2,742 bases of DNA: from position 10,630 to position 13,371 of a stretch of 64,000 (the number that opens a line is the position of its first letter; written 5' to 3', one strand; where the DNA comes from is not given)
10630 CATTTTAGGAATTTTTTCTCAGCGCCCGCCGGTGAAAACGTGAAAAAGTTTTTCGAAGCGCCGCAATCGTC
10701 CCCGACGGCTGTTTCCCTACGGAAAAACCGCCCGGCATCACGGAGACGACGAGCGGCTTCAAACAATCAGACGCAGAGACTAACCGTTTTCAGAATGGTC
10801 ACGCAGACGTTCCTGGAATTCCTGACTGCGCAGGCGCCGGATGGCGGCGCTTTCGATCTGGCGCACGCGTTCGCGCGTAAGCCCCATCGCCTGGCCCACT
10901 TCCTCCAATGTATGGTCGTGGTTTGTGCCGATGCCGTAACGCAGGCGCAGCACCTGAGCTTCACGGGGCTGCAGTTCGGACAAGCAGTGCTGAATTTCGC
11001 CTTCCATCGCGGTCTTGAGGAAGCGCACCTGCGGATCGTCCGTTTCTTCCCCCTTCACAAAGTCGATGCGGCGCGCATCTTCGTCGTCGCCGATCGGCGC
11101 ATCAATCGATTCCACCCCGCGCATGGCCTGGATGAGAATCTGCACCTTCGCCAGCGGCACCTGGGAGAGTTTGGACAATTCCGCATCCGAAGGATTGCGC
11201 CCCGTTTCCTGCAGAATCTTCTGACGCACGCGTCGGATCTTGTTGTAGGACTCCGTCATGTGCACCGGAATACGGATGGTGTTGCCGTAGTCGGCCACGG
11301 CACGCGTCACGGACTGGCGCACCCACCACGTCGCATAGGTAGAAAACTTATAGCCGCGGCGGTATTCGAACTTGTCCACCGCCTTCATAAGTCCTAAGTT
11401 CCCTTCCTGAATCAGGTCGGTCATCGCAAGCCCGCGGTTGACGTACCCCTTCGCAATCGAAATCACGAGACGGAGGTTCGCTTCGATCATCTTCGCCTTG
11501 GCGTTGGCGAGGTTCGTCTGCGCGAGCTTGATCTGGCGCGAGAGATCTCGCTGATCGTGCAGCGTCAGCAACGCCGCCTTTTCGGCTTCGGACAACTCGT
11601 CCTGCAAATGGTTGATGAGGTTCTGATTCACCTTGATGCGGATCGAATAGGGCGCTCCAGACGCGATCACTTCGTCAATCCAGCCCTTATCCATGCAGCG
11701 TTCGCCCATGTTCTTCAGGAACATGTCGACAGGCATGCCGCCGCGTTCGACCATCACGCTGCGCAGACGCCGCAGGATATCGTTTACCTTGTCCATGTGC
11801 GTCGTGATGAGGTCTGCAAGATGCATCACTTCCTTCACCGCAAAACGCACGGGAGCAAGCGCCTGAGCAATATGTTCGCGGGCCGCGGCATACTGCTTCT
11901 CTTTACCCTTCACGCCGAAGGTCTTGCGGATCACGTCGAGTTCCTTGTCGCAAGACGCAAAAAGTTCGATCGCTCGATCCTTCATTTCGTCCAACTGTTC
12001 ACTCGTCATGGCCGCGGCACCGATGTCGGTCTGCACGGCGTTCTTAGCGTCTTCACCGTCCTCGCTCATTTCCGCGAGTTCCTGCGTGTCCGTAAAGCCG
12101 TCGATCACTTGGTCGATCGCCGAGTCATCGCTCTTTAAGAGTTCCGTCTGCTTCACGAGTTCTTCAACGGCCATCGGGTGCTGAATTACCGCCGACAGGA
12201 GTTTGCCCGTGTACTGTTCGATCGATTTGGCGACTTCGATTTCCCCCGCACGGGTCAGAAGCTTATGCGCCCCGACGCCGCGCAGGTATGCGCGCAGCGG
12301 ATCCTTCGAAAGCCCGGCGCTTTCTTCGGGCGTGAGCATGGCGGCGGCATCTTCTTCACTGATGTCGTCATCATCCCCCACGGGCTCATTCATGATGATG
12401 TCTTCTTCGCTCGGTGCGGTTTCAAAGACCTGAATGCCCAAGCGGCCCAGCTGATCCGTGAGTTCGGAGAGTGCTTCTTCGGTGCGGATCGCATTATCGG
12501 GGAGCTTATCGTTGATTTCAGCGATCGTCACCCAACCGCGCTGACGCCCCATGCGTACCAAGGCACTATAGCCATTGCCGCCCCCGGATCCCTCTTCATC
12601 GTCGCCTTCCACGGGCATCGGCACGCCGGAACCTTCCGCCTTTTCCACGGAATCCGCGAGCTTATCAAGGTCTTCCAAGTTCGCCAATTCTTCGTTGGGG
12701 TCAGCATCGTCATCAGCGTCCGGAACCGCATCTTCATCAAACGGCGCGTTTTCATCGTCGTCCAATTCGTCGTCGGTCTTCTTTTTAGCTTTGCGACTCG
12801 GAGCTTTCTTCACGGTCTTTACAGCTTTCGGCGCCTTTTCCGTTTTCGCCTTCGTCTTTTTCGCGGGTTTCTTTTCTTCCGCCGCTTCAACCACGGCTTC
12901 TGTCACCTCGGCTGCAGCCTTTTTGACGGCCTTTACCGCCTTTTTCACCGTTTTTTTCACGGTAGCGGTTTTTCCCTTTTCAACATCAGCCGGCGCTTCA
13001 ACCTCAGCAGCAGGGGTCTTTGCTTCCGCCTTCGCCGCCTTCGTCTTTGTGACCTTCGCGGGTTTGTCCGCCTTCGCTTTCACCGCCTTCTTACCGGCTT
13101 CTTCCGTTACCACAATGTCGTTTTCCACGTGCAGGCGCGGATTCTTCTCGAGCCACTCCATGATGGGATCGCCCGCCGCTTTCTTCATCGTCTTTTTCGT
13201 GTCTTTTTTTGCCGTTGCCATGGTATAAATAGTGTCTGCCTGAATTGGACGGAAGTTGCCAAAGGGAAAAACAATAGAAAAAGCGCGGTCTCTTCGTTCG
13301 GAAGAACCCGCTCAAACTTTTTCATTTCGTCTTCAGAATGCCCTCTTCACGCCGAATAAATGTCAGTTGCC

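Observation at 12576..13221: RpoD carries a ~200-aa histone-H1/AlgP-like Lys/Ala-rich N-terminal extension followed by an acidic tract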

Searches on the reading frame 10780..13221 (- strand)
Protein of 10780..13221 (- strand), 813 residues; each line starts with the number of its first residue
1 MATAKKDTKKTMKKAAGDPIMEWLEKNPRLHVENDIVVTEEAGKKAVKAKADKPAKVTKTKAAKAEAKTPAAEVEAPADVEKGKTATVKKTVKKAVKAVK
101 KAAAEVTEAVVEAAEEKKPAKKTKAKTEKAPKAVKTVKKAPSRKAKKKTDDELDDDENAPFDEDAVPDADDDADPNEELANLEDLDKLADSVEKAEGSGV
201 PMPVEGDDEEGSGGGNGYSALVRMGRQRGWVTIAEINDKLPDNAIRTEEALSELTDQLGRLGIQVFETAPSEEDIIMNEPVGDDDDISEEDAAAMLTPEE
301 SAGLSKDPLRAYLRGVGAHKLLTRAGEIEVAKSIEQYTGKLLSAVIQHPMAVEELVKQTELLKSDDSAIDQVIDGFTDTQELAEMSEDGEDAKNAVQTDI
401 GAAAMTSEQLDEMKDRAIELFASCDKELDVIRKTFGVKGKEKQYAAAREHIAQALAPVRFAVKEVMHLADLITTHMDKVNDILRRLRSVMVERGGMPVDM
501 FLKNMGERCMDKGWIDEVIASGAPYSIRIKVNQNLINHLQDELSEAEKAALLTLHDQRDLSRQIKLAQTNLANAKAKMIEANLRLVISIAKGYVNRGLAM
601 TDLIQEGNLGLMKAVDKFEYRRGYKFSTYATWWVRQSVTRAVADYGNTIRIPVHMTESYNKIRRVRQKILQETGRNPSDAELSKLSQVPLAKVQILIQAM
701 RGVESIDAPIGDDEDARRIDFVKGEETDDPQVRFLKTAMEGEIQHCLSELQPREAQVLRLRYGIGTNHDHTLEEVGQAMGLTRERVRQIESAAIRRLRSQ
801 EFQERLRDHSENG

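Call 4: search_protein_families(library=pfam, proteins=[window:10780-13221:-], max_evalue=0.01)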
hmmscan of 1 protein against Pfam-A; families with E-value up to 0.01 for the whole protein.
window:10780-13221:- (813 aa): 6 families
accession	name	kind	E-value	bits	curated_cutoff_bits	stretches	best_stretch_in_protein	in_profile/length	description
PF04546.19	Sigma70_ner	-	9.5e-30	104.5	29.7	1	349-546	2-209/210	Sigma-70, non-essential region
PF04542.20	Sigma70_r2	-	2e-20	72.8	24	1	578-644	1-67/71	Sigma-70 region 2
PF04545.22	Sigma70_r4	-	6.4e-18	64.5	24.1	1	746-798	1-49/50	Sigma-70, region 4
PF04539.22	Sigma70_r3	-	3e-16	59.7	25.3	1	657-731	1-75/78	Sigma-70 region 3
PF03979.19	Sigma70_r1_1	-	1.6e-11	44.4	22.5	1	220-291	9-78/81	Sigma-70 factor, region 1.1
PF00140.25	Sigma70_r1_2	-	1.7e-08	34.7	22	1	307-336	1-30/34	Sigma-70 factor, region 1.2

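Call 5: search_protein_families(library=ncbifam, proteins=[window:10780-13221:-], max_evalue=0.01)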
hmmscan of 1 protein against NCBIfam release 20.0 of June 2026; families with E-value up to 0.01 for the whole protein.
window:10780-13221:- (813 aa): 49 families (the best 25 are shown)
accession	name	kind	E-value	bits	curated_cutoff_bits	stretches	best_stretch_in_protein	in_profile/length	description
NF004208.0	PRK05658.1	equivalog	8.8e-163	543.6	555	1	219-809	28-628/631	RNA polymerase sigma factor RpoD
NF041931.2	MzaA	equivalog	1.9e-99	334.4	800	1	39-810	64-714/726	MZA anti-phage system associated sigma-70 family RNA polymerase sigma factor MzaA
NF006666.0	PRK09210.1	equivalog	5.2e-94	315.6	572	2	464-809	33-368/370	RNA polymerase sigma factor RpoD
TIGR02393.1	RpoD_Cterm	equivalog_domain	5.2e-90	301.2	354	1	574-809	1-236/238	RNA polymerase sigma factor RpoD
TIGR02997.1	Sig70-cyanoRpoD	subfamily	3.3e-85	285.9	384.5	1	532-798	38-298/298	RNA polymerase sigma factor, RpoD/SigA family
NF005920.0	PRK07921.1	subfamily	8e-84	281.4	464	2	560-809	77-326/328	RNA polymerase sigma factor SigB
NF004562.0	PRK05901.1-4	equivalog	2e-80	270.9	779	2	537-802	280-545/571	RNA polymerase sigma factor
NF004560.0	PRK05901.1-1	equivalog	1.6e-79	268.4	711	2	547-809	256-514/516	RNA polymerase sigma factor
NF005643.0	PRK07406.1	equivalog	5e-79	266.2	500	1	540-807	132-393/397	RNA polymerase sigma factor RpoD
NF004561.0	PRK05901.1-3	equivalog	3.2e-77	260.9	582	1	559-809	285-535/537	RNA polymerase sigma factor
TIGR02394.1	rpoS_proteo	equivalog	2.6e-75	253.6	378.7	1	532-800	8-273/285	RNA polymerase sigma factor RpoS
NF005785.0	PRK07598.1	equivalog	8.7e-74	248.8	554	2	564-811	166-412/415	RNA polymerase sigma factor SigC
NF004207.0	PRK05657.1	equivalog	1.8e-73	247.7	394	1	532-800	51-316/329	RNA polymerase sigma factor RpoS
NF004566.0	PRK05901.2-4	equivalog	5.6e-69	233.5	531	1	561-811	179-444/448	RNA polymerase sigma factor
NF004565.0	PRK05901.2-3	equivalog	1e-67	229.1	484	1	550-810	230-499/501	RNA polymerase sigma factor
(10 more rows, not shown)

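Call 6: find_homologous_proteins(query=window:10780-13221:-, max_evalue=1e-10)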
Query window:10780-13221:- (813 aa): 802 proteins with E <= 1e-10 among 8000 candidates; the best 120 are listed.
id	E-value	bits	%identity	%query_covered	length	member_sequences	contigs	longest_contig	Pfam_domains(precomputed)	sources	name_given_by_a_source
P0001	0.0e+0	1746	100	100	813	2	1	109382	PF04546.20,PF04545.23,PF00140.26,PF03979.20,PF04542.21,PF04539.23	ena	-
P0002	0.0e+0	1682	97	100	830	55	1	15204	PF04546.20,PF04545.23,PF00140.26,PF03979.20,PF04542.21,PF04539.23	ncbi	-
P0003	0.0e+0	1668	96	100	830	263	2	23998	PF04546.20,PF04545.23,PF00140.26,PF03979.20,PF04542.21,PF04539.23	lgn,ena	-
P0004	0.0e+0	1411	91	80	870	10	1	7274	PF04546.20,PF04545.23,PF00140.26,PF03979.20,PF04542.21,PF04539.23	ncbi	-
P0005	0.0e+0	1410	90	84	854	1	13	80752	PF04546.20,PF04545.23,PF00140.26,PF03979.20,PF04542.21,PF04539.23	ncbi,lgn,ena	-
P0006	0.0e+0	1409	90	84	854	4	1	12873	PF04546.20,PF04545.23,PF00140.26,PF03979.20,PF04542.21,PF04539.23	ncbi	-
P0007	0.0e+0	1409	90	84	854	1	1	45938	PF04546.20,PF04545.23,PF00140.26,PF03979.20,PF04542.21,PF04539.23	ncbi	-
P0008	0.0e+0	1406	90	84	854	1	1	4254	PF04546.20,PF04545.23,PF00140.26,PF03979.20,PF04542.21,PF04539.23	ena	-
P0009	0.0e+0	1401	92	81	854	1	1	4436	PF04546.20,PF04545.23,PF00140.26,PF03979.20,PF04542.21,PF04539.23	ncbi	-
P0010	0.0e+0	1386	91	80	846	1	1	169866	PF04546.20,PF04545.23,PF00140.26,PF03979.20,PF04542.21,PF04539.23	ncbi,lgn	-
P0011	0.0e+0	1386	78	98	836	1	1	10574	PF04546.20,PF04545.23,PF00140.26,PF03979.20,PF04542.21,PF04539.23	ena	-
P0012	0.0e+0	1206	81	84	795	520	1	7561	PF04546.20,PF04545.23,PF00140.26,PF03979.20,PF04542.21,PF04539.23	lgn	-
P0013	0.0e+0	1122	99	64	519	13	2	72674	PF04546.20,PF04545.23,PF00140.26,PF04542.21,PF04539.23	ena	-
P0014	0.0e+0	1084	78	79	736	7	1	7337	PF04546.20,PF04545.23,PF00140.26,PF03979.20,PF04542.21,PF04539.23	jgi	jgi:RNA polymerase primary sigma factor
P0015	0.0e+0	1083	65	99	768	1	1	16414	PF04546.20,PF04545.23,PF00140.26,PF03979.20,PF04542.21,PF04539.23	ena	-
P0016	0.0e+0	1077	67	97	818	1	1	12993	PF04546.20,PF04545.23,PF00140.26,PF03979.20,PF04542.21,PF04539.23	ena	-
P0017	0.0e+0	1074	79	76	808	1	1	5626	PF04546.20,PF00140.26,PF03979.20,PF04542.21,PF04539.23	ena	-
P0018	0.0e+0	1070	73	83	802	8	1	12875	PF04546.20,PF04545.23,PF00140.26,PF03979.20,PF04542.21,PF04539.23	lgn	-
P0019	0.0e+0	1065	80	79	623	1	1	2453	PF04546.20,PF04545.23,PF00140.26,PF04542.21,PF04539.23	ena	-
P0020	0.0e+0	1055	73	86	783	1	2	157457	PF04546.20,PF04545.23,PF00140.26,PF03979.20,PF04542.21,PF04539.23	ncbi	-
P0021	0.0e+0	1053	76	78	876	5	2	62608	PF04546.20,PF04545.23,PF00140.26,PF03979.20,PF04542.21,PF04539.23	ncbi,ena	-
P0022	0.0e+0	1051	70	85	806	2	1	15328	PF04546.20,PF04545.23,PF00140.26,PF03979.20,PF04542.21,PF04539.23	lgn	-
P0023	0.0e+0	1048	62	99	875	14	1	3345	PF04546.20,PF04545.23,PF00140.26,PF03979.20,PF04542.21,PF04539.23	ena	-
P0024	0.0e+0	1036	72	82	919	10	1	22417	PF04546.20,PF04545.23,PF00140.26,PF03979.20,PF04542.21,PF04539.23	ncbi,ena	-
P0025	0.0e+0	1032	73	80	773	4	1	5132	PF04546.20,PF04545.23,PF00140.26,PF03979.20,PF04542.21,PF04539.23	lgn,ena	-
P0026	0.0e+0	1028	74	78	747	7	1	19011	PF04546.20,PF04545.23,PF00140.26,PF03979.20,PF04542.21,PF04539.23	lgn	-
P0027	0.0e+0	1027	71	86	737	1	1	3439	PF04546.20,PF04545.23,PF00140.26,PF03979.20,PF04542.21,PF04539.23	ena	-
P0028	0.0e+0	1026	72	82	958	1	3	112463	PF04546.20,PF04545.23,PF00140.26,PF03979.20,PF04542.21,PF04539.23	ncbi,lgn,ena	-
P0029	0.0e+0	1023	71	83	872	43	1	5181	PF04546.20,PF04545.23,PF00140.26,PF03979.20,PF04542.21,PF04539.23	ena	-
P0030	0.0e+0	1023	71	83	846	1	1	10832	PF04546.20,PF04545.23,PF00140.26,PF03979.20,PF04542.21,PF04539.23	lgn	-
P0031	0.0e+0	1022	71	83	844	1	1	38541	PF04546.20,PF04545.23,PF00140.26,PF03979.20,PF04542.21,PF04539.23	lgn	-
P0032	0.0e+0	1019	71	83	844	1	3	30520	PF04546.20,PF04545.23,PF00140.26,PF03979.20,PF04542.21,PF04539.23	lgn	-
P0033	0.0e+0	1019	73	78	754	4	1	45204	PF04546.20,PF04545.23,PF00140.26,PF03979.20,PF04542.21,PF04539.23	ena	-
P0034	0.0e+0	1019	71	83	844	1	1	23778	PF04546.20,PF04545.23,PF00140.26,PF03979.20,PF04542.21,PF04539.23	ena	-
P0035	0.0e+0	1019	71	83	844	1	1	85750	PF04546.20,PF04545.23,PF00140.26,PF03979.20,PF04542.21,PF04539.23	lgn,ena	-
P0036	0.0e+0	1019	71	83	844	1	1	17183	PF04546.20,PF04545.23,PF00140.26,PF03979.20,PF04542.21,PF04539.23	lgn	-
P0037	0.0e+0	1018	71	83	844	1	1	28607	PF04546.20,PF04545.23,PF00140.26,PF03979.20,PF04542.21,PF04539.23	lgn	-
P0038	0.0e+0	1018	71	83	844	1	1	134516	PF04546.20,PF04545.23,PF00140.26,PF03979.20,PF04542.21,PF04539.23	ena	-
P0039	0.0e+0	1018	71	83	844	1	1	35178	PF04546.20,PF04545.23,PF00140.26,PF03979.20,PF04542.21,PF04539.23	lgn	-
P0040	0.0e+0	1018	71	83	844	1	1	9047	PF04546.20,PF04545.23,PF00140.26,PF03979.20,PF04542.21,PF04539.23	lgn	-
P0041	0.0e+0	1017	71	83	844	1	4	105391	PF04546.20,PF04545.23,PF00140.26,PF03979.20,PF04542.21,PF04539.23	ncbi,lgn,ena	-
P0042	0.0e+0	1017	71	83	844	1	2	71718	PF04546.20,PF04545.23,PF00140.26,PF03979.20,PF04542.21,PF04539.23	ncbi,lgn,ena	-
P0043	0.0e+0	1017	71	83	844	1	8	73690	PF04546.20,PF04545.23,PF00140.26,PF03979.20,PF04542.21,PF04539.23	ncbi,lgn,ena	-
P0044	0.0e+0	1017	71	83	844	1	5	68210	PF04546.20,PF04545.23,PF00140.26,PF03979.20,PF04542.21,PF04539.23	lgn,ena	-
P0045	0.0e+0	1017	71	83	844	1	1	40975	PF04546.20,PF04545.23,PF00140.26,PF03979.20,PF04542.21,PF04539.23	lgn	-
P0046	0.0e+0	1017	71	83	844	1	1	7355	PF04546.20,PF04545.23,PF00140.26,PF03979.20,PF04542.21,PF04539.23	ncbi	-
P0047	0.0e+0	1017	71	83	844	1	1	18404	PF04546.20,PF04545.23,PF00140.26,PF03979.20,PF04542.21,PF04539.23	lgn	-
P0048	0.0e+0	1016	71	83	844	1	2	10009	PF04546.20,PF04545.23,PF00140.26,PF03979.20,PF04542.21,PF04539.23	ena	-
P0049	0.0e+0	1015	70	83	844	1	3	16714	PF04546.20,PF04545.23,PF00140.26,PF03979.20,PF04542.21,PF04539.23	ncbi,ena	-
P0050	1.2e-297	1008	71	83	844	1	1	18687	PF04546.20,PF04545.23,PF00140.26,PF03979.20,PF04542.21,PF04539.23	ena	-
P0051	5.8e-297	1005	69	85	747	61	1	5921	PF04546.20,PF04545.23,PF00140.26,PF03979.20,PF04542.21,PF04539.23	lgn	-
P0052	2.6e-295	1000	62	99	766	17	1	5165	PF04546.20,PF04545.23,PF00140.26,PF03979.20,PF04542.21,PF04539.23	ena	-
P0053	1.9e-294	997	72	79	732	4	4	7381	PF04546.20,PF04545.23,PF00140.26,PF03979.20,PF04542.21,PF04539.23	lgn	-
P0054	3.2e-294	996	75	74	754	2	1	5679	PF04546.20,PF04545.23,PF00140.26,PF03979.20,PF04542.21,PF04539.23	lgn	-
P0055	3.7e-293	993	73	78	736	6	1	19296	PF04546.20,PF04545.23,PF00140.26,PF03979.20,PF04542.21,PF04539.23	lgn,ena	-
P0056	3.2e-292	990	76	73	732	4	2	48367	PF04546.20,PF04545.23,PF00140.26,PF03979.20,PF04542.21,PF04539.23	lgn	-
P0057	7.2e-291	985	69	86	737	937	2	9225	PF04546.20,PF04545.23,PF00140.26,PF03979.20,PF04542.21,PF04539.23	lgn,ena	-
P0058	4.7e-290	983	69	86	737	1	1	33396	PF04546.20,PF04545.23,PF00140.26,PF03979.20,PF04542.21,PF04539.23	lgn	-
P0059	5.7e-289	979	68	86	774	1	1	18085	PF04546.20,PF04545.23,PF00140.26,PF03979.20,PF04542.21,PF04539.23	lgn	-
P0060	2.5e-288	977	72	77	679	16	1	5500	PF04546.20,PF04545.23,PF00140.26,PF03979.20,PF04542.21,PF04539.23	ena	-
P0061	2.2e-285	967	72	78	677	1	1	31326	PF04546.20,PF04545.23,PF00140.26,PF03979.20,PF04542.21,PF04539.23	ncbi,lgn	-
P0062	3.1e-285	967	71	79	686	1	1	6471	PF04546.20,PF04545.23,PF00140.26,PF03979.20,PF04542.21,PF04539.23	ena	-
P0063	4.4e-285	966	71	79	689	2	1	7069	PF04546.20,PF04545.23,PF00140.26,PF03979.20,PF04542.21,PF04539.23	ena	-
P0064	4.4e-285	966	71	79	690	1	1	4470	PF04546.20,PF04545.23,PF00140.26,PF03979.20,PF04542.21,PF04539.23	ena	-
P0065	5.9e-285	966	71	80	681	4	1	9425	PF04546.20,PF04545.23,PF00140.26,PF03979.20,PF04542.21,PF04539.23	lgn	-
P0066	8.2e-284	962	70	79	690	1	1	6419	PF04546.20,PF04545.23,PF00140.26,PF03979.20,PF04542.21,PF04539.23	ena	-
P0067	2.5e-283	960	66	86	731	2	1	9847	PF04546.20,PF04545.23,PF00140.26,PF03979.20,PF04542.21,PF04539.23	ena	-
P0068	6.5e-283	959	71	78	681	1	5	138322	PF04546.20,PF04545.23,PF00140.26,PF03979.20,PF04542.21,PF04539.23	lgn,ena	-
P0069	7.6e-283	959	71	78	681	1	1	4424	PF04546.20,PF04545.23,PF00140.26,PF03979.20,PF04542.21,PF04539.23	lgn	-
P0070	8.1e-283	959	71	78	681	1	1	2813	PF04546.20,PF04545.23,PF00140.26,PF03979.20,PF04542.21,PF04539.23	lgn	-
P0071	1.4e-282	958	71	78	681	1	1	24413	PF04546.20,PF04545.23,PF00140.26,PF03979.20,PF04542.21,PF04539.23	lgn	-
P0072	1.4e-282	958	71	78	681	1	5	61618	PF04546.20,PF04545.23,PF00140.26,PF03979.20,PF04542.21,PF04539.23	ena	-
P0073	1.8e-282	957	71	78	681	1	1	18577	PF04546.20,PF04545.23,PF00140.26,PF03979.20,PF04542.21,PF04539.23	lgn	-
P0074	2.1e-282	957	71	78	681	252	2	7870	PF04546.20,PF04545.23,PF00140.26,PF03979.20,PF04542.21,PF04539.23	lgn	-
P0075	2.8e-282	957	71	78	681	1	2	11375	PF04546.20,PF04545.23,PF00140.26,PF03979.20,PF04542.21,PF04539.23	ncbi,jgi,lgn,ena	-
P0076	3.3e-282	957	71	78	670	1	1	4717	PF04546.20,PF04545.23,PF00140.26,PF03979.20,PF04542.21,PF04539.23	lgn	-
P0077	5.3e-282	956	71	78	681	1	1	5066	PF04546.20,PF04545.23,PF00140.26,PF03979.20,PF04542.21,PF04539.23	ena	-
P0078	6.2e-282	956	71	78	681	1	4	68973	PF04546.20,PF04545.23,PF00140.26,PF03979.20,PF04542.21,PF04539.23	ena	-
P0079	7.3e-282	955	71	78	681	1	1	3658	PF04546.20,PF04545.23,PF00140.26,PF03979.20,PF04542.21,PF04539.23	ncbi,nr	ncbi:MAG TPA: RNA polymerase sigma factor RpoD [Sutterella sp.]|nr:RNA polymerase sigma factor RpoD 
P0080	1.4e-281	955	71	78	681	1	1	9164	PF04546.20,PF04545.23,PF00140.26,PF03979.20,PF04542.21,PF04539.23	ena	-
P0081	1.1e-280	952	68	86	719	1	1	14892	PF04546.20,PF04545.23,PF00140.26,PF03979.20,PF04542.21,PF04539.23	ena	-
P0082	1.8e-278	944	68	86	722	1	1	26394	PF04546.20,PF04545.23,PF00140.26,PF03979.20,PF04542.21,PF04539.23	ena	-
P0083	6.1e-276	936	64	86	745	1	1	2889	PF04546.20,PF04545.23,PF00140.26,PF03979.20,PF04542.21,PF04539.23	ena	-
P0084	9.7e-272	922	82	64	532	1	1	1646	PF04546.20,PF00140.26,PF03979.20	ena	-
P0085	2.5e-254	864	64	77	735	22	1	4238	PF04546.20,PF04545.23,PF00140.26,PF03979.20,PF04542.21,PF04539.23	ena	-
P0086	1.4e-253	862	73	68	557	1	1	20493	PF04546.20,PF04545.23,PF00140.26,PF04542.21,PF04539.23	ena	-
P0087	4.3e-251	854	63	77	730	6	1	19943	PF04546.20,PF04545.23,PF00140.26,PF03979.20,PF04542.21,PF04539.23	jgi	-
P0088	1.2e-250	852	63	78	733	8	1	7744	PF04546.20,PF04545.23,PF00140.26,PF03979.20,PF04542.21,PF04539.23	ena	-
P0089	8.5e-239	813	58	81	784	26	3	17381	PF04546.20,PF04545.23,PF00140.26,PF03979.20,PF04542.21,PF04539.23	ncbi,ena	-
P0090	1.5e-236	806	62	75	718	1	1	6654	PF04546.20,PF04545.23,PF00140.26,PF03979.20,PF04542.21,PF04539.23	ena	-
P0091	3.1e-236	805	62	75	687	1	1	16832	PF04546.20,PF04545.23,PF00140.26,PF03979.20,PF04542.21,PF04539.23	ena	-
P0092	8.2e-236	803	60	74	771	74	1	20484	PF04546.20,PF04545.23,PF00140.26,PF03979.20,PF04542.21,PF04539.23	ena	-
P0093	1.2e-235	803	60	74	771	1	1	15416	PF04546.20,PF04545.23,PF00140.26,PF03979.20,PF04542.21,PF04539.23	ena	-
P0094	1.3e-235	803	60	75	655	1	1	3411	PF04546.20,PF04545.23,PF00140.26,PF03979.20,PF04542.21,PF04539.23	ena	-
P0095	1.4e-235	802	60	74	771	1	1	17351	PF04546.20,PF04545.23,PF00140.26,PF03979.20,PF04542.21,PF04539.23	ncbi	-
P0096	1.7e-235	802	64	73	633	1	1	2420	PF04546.20,PF04545.23,PF00140.26,PF03979.20,PF04542.21,PF04539.23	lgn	-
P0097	2.0e-235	802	62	75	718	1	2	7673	PF04546.20,PF04545.23,PF00140.26,PF03979.20,PF04542.21,PF04539.23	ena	-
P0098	3.4e-235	801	62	75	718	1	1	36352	PF04546.20,PF04545.23,PF00140.26,PF03979.20,PF04542.21,PF04539.23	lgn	-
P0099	4.0e-235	801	62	75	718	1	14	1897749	PF04546.20,PF04545.23,PF00140.26,PF03979.20,PF04542.21,PF04539.23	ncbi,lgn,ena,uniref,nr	ncbi:RNA polymerase sigma factor RpoD [Parasutterella secunda]|uniref:RNA polymerase sigma factor Rp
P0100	4.0e-235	801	62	75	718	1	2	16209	PF04546.20,PF04545.23,PF00140.26,PF03979.20,PF04542.21,PF04539.23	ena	-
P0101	4.2e-235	801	62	75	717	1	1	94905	PF04546.20,PF04545.23,PF00140.26,PF03979.20,PF04542.21,PF04539.23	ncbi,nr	ncbi:RNA polymerase sigma factor RpoD [Parasutterella secunda]|nr:RNA polymerase sigma factor RpoD [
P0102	4.3e-235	801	62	75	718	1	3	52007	PF04546.20,PF04545.23,PF00140.26,PF03979.20,PF04542.21,PF04539.23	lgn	-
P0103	4.7e-235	801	62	75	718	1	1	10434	PF04546.20,PF04545.23,PF00140.26,PF03979.20,PF04542.21,PF04539.23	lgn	-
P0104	4.9e-235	801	62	75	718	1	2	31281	PF04546.20,PF04545.23,PF00140.26,PF03979.20,PF04542.21,PF04539.23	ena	-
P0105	5.3e-235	801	62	75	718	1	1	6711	PF04546.20,PF04545.23,PF00140.26,PF03979.20,PF04542.21,PF04539.23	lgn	-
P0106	5.6e-235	800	62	75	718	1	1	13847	PF04546.20,PF04545.23,PF00140.26,PF03979.20,PF04542.21,PF04539.23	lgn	-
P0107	6.2e-235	800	62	75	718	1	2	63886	PF04546.20,PF04545.23,PF00140.26,PF03979.20,PF04542.21,PF04539.23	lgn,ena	-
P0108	6.6e-235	800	62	75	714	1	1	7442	PF04546.20,PF04545.23,PF00140.26,PF03979.20,PF04542.21,PF04539.23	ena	-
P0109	6.7e-235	800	60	75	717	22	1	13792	PF04546.20,PF04545.23,PF00140.26,PF03979.20,PF04542.21,PF04539.23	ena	-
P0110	7.0e-235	800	62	75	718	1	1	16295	PF04546.20,PF04545.23,PF00140.26,PF03979.20,PF04542.21,PF04539.23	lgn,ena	-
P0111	7.2e-235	800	62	75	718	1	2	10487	PF04546.20,PF04545.23,PF00140.26,PF03979.20,PF04542.21,PF04539.23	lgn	-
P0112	7.7e-235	800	62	75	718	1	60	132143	PF04546.20,PF04545.23,PF00140.26,PF03979.20,PF04542.21,PF04539.23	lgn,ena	-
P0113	8.1e-235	800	62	75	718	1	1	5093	PF04546.20,PF04545.23,PF00140.26,PF03979.20,PF04542.21,PF04539.23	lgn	-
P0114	8.2e-235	800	62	75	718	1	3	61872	PF04546.20,PF04545.23,PF00140.26,PF03979.20,PF04542.21,PF04539.23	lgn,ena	-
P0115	8.4e-235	800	62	75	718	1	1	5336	PF04546.20,PF04545.23,PF00140.26,PF03979.20,PF04542.21,PF04539.23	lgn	-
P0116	8.4e-235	800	62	75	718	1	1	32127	PF04546.20,PF04545.23,PF00140.26,PF03979.20,PF04542.21,PF04539.23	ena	-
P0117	8.7e-235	800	62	75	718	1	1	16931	PF04546.20,PF04545.23,PF00140.26,PF03979.20,PF04542.21,PF04539.23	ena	-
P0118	8.9e-235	800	62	75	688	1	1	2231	PF04546.20,PF04545.23,PF00140.26,PF03979.20,PF04542.21,PF04539.23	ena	-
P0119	9.2e-235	800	62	75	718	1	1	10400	PF04546.20,PF04545.23,PF00140.26,PF03979.20,PF04542.21,PF04539.23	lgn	-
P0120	9.8e-235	800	62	75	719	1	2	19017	PF04546.20,PF04545.23,PF00140.26,PF03979.20,PF04542.21,PF04539.23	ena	-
